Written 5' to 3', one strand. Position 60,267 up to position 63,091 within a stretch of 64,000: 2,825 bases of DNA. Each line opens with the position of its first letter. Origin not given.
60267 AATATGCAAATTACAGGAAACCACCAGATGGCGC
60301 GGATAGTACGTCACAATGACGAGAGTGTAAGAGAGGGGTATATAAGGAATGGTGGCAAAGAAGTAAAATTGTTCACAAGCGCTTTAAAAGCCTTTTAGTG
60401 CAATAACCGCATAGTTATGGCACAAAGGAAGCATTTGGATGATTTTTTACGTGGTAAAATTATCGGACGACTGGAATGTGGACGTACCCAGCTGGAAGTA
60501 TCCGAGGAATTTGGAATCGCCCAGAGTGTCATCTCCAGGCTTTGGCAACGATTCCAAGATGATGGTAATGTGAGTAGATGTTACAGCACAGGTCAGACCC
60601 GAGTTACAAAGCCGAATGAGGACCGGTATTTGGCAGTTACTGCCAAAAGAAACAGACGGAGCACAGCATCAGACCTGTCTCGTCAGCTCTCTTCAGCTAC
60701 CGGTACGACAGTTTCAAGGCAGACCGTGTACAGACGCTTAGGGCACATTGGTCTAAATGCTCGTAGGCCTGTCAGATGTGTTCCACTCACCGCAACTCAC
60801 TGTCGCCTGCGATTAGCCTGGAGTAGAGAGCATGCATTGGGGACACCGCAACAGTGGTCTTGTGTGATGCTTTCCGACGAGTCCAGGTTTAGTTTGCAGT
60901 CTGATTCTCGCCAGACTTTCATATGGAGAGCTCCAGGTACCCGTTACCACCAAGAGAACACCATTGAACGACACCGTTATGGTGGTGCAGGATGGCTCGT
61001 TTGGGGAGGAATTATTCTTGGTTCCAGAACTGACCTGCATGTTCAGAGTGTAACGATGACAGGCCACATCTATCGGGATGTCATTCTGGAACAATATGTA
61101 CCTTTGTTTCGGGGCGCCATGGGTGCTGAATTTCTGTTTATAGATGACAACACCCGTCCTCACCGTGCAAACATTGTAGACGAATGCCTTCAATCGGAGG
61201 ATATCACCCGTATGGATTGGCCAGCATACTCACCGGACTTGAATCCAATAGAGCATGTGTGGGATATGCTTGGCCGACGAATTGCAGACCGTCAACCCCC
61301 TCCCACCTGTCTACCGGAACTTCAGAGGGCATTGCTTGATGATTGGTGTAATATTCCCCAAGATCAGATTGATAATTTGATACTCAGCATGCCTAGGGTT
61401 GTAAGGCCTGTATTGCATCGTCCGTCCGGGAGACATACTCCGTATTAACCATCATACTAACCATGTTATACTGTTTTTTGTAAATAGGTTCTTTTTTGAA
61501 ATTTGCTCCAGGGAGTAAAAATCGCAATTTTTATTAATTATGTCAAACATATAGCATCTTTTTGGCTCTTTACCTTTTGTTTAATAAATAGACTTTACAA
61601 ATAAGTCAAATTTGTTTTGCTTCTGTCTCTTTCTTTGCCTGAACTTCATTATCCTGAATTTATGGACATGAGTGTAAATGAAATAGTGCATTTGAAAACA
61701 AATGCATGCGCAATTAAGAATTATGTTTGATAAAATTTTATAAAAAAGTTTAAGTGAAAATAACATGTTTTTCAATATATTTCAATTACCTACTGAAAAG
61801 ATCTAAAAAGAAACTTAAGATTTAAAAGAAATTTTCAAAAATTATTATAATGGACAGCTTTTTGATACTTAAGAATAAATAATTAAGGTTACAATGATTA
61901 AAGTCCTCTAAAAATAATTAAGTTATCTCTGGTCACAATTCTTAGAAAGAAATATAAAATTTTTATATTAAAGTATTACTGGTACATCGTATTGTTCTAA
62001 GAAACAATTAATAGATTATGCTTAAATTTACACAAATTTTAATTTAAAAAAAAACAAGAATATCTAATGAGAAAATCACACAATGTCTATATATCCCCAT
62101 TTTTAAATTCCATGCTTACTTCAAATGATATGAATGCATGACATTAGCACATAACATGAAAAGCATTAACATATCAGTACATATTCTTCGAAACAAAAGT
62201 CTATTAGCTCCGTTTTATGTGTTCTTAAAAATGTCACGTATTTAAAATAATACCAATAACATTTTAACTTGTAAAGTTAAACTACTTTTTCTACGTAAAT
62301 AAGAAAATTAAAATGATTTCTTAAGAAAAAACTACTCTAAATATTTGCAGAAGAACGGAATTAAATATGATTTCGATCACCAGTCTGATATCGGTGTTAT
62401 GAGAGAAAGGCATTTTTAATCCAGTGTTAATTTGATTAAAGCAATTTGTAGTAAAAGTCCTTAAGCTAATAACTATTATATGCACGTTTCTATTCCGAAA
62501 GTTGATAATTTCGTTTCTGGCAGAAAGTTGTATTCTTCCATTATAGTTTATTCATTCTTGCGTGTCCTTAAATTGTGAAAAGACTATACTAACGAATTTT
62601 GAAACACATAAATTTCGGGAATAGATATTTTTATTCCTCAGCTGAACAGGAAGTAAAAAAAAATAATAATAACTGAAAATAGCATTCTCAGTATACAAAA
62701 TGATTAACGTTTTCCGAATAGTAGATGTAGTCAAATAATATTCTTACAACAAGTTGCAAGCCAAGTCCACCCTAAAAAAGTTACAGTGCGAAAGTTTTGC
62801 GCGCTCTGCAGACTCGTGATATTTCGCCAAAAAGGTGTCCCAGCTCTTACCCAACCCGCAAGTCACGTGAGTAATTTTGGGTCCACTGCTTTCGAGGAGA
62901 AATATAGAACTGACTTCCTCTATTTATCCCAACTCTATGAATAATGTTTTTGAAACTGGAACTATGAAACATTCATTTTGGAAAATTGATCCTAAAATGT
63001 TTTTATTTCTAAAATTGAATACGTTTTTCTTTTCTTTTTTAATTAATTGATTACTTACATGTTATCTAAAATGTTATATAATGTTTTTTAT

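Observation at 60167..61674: Apparently intact, possibly active Tc1 (DD34E) transposon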

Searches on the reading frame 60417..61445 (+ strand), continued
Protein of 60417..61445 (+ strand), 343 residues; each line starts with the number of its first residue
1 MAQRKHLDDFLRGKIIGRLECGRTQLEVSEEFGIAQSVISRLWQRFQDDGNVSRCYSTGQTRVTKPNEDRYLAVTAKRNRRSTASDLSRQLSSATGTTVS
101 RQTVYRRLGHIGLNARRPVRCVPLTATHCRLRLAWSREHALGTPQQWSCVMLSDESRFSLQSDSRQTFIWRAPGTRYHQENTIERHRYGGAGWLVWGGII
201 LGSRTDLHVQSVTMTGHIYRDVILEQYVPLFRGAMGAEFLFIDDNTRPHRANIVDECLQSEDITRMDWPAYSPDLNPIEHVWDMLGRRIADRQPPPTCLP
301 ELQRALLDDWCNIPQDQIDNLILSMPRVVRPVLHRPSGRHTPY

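Call 40: list_cluster_members(proteins=[P0001, P0002, P0003, P0053, P0037, P0041, P0015])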
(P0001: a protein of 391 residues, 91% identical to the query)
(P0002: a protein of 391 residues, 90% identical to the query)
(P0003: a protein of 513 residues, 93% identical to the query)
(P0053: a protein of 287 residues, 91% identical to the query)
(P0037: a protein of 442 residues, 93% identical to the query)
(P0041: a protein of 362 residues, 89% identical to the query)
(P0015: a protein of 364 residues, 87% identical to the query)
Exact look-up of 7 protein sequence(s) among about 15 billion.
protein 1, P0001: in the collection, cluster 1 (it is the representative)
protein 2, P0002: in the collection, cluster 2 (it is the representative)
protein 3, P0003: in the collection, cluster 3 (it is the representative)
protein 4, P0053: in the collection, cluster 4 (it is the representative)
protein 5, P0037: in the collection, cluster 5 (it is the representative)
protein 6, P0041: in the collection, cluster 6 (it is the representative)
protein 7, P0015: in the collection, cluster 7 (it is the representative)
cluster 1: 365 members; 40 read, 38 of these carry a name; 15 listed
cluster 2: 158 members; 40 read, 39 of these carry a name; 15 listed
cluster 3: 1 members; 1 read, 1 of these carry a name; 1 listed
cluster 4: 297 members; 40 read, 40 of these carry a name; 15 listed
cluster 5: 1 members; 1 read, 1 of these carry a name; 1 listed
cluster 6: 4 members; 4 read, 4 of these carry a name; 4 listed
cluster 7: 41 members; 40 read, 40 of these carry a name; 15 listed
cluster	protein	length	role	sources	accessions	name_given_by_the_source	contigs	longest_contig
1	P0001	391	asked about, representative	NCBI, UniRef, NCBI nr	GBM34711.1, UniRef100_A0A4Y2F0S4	Transposable element Tcb1 transposase [Araneus ventricosus] | Transposable element Tcb1 transposase n=1 Tax=Araneus ventricosus TaxID=182803 ...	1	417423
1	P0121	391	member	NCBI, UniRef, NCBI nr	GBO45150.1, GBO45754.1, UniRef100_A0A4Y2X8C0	Transposable element Tcb1 transposase [Araneus ventricosus] | Transposable element Tcb1 transposase n=1 Tax=Araneus ventricosus TaxID=182803 ...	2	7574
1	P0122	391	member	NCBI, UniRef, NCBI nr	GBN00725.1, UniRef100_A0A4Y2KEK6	Transposable element Tcb1 transposase [Araneus ventricosus] | Transposable element Tcb1 transposase n=1 Tax=Araneus ventricosus TaxID=182803 ...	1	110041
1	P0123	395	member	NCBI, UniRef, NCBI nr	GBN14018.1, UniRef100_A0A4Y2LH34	Transposable element Tcb1 transposase [Araneus ventricosus] | Transposable element Tcb1 transposase n=1 Tax=Araneus ventricosus TaxID=182803 ...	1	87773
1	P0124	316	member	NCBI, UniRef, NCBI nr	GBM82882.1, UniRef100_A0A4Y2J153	Transposable element Tcb1 transposase [Araneus ventricosus] | Transposable element Tcb1 transposase n=1 Tax=Araneus ventricosus TaxID=182803 ...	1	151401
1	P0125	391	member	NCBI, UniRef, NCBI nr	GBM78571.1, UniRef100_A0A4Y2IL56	Transposable element Tcb1 transposase [Araneus ventricosus] | Transposable element Tcb1 transposase n=1 Tax=Araneus ventricosus TaxID=182803 ...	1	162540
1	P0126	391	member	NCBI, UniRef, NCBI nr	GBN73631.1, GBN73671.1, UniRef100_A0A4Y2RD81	Transposable element Tcb1 transposase [Araneus ventricosus] | Transposable element Tcb1 transposase n=1 Tax=Araneus ventricosus TaxID=182803 ...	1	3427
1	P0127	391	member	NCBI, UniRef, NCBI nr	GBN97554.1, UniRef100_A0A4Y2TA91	Transposable element Tcb1 transposase [Araneus ventricosus] | Transposable element Tcb1 transposase n=2 Tax=Araneus ventricosus TaxID=182803 ...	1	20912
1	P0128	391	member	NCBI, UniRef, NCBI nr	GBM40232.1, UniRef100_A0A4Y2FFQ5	Transposable element Tcb1 transposase [Araneus ventricosus] | Transposable element Tcb1 transposase n=1 Tax=Araneus ventricosus TaxID=182803 ...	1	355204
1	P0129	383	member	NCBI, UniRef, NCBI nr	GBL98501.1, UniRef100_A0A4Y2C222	Transposable element Tcb2 transposase [Araneus ventricosus] | Transposable element Tcb2 transposase n=1 Tax=Araneus ventricosus TaxID=182803 ...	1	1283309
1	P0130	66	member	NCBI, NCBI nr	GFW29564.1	HTH_Tnp_Tc3_2 domain-containing protein [Trichonephila clavipes]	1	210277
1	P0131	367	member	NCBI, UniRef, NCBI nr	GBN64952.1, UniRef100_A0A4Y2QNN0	Transposable element Tcb1 transposase [Araneus ventricosus] | Transposable element Tcb1 transposase n=1 Tax=Araneus ventricosus TaxID=182803 ...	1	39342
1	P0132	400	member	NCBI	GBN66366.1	Transposable element Tcb1 transposase, partial [Araneus ventricosus]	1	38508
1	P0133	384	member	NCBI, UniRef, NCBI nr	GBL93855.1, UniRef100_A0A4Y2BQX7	Transposable element Tcb2 transposase [Araneus ventricosus] | Transposable element Tcb2 transposase n=1 Tax=Araneus ventricosus TaxID=182803 ...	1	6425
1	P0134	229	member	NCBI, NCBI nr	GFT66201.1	transposable element Tcb1 transposase [Trichonephila clavipes]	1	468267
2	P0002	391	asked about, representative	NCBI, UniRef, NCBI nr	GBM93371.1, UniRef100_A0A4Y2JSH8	Transposable element Tcb2 transposase [Araneus ventricosus] | Transposable element Tcb2 transposase n=1 Tax=Araneus ventricosus TaxID=182803 ...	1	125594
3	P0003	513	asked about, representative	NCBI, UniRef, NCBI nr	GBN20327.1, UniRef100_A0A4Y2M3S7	Transposable element Tcb2 transposase [Araneus ventricosus] | Transposable element Tcb2 transposase n=1 Tax=Araneus ventricosus TaxID=182803 ...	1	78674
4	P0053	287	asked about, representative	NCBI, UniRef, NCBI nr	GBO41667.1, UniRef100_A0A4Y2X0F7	Transposable element Tcb2 transposase [Araneus ventricosus] | Transposable element Tcb2 transposase n=1 Tax=Araneus ventricosus TaxID=182803 ...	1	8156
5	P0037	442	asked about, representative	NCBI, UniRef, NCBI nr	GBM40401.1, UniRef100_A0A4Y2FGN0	Transposable element Tcb1 transposase [Araneus ventricosus] | Transposable element Tcb1 transposase n=1 Tax=Araneus ventricosus TaxID=182803 ...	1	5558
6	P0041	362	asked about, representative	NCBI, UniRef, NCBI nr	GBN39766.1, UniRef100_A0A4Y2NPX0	Transposable element Tcb2 transposase [Araneus ventricosus] | Transposable element Tcb2 transposase n=1 Tax=Araneus ventricosus TaxID=182803 ...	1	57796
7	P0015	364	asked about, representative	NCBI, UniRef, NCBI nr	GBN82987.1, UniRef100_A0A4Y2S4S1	Transposable element Tcb1 transposase [Araneus ventricosus] | Transposable element Tcb1 transposase n=1 Tax=Araneus ventricosus TaxID=182803 ...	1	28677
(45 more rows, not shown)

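Call 44: predict_structure(alignment_id=A1)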
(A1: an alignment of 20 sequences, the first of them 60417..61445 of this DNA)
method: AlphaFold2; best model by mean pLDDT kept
length: 343 residues; sequences in the alignment: 20
mean_pLDDT: 32.0   pTM: 0.20
mean pLDDT of the five models: 32.0, 31.4, 31.2, 31.2, 30.0
residues with pLDDT >= 90: 0; 70-90: 0; 50-70: 19; < 50: 324
segments of 3 or more residues with pLDDT < 50: 1-83, 93-97, 104-307, 317-343
pLDDT, mean of each block of 10 residues (from residue 1): 35 32 37 42 39 23 24 30 49 50 44 29 35 34 27 22 26 24 21 20 19 23 27 24 22 22 25 38 44 41 47 49 35 31 26
secondary structure, 60 per line:
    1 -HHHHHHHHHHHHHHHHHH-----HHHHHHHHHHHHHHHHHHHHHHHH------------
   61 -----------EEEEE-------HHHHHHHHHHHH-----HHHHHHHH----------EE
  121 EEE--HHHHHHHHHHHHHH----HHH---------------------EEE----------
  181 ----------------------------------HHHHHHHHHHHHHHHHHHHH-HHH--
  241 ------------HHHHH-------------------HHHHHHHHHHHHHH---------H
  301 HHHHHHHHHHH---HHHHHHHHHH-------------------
elements in order: H2-19 H25-48 E72-76 H84-95 H101-108 E119-123 H126-139 E168-170 H215-234 H253-257 H277-290 H300-311 H315-324

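Call 46: predict_structure(alignment_id=A2)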
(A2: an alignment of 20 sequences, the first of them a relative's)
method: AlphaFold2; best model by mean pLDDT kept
length: 342 residues; sequences in the alignment: 20
mean_pLDDT: 34.2   pTM: 0.22
mean pLDDT of the five models: 34.2, 32.0, 31.6, 31.3, 29.8
residues with pLDDT >= 90: 0; 70-90: 0; 50-70: 52; < 50: 290
segments of 3 or more residues with pLDDT < 50: 1-81, 109-290, 292-297, 323-342
pLDDT, mean of each block of 10 residues (from residue 1): 32 29 34 38 34 25 26 38 57 57 56 40 33 30 28 22 23 25 22 22 22 22 24 23 25 25 24 35 47 50 59 53 46 36 28
secondary structure, 60 per line:
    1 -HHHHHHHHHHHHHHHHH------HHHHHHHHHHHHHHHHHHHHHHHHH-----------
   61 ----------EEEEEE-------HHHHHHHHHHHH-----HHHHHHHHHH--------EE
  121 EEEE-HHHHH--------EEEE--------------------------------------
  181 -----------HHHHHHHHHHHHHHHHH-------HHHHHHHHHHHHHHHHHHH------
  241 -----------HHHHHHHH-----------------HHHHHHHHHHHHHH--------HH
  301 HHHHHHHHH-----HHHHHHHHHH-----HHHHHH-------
elements in order: H2-18 H25-49 E71-76 H84-95 H101-110 E119-124 H126-130 E139-142 H192-208 H216-234 H252-259 H277-290 H299-309 H315-324 H330-335
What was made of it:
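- Tried and rejected: Both were unusable (mean pLDDT 32 and 34; calls 44, 46), and no conclusion was drawn.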

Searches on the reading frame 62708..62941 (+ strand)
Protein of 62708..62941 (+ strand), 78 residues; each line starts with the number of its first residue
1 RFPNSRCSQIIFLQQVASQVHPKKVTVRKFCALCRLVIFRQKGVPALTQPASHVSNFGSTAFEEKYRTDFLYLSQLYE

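Call 24: search_protein_families(library=pfam, proteins=[window:62708-62941:+], max_evalue=1)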
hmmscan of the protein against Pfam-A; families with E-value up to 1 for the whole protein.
seq(78 aa): 2 families
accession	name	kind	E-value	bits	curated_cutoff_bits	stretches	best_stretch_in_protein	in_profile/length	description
PF00471.26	Ribosomal_L33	-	0.082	13.7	25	1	15-35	18-38/47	Ribosomal protein L33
PF06992.16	Phage_lambda_P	-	0.082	13.1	26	1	26-75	66-115/162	Replication protein P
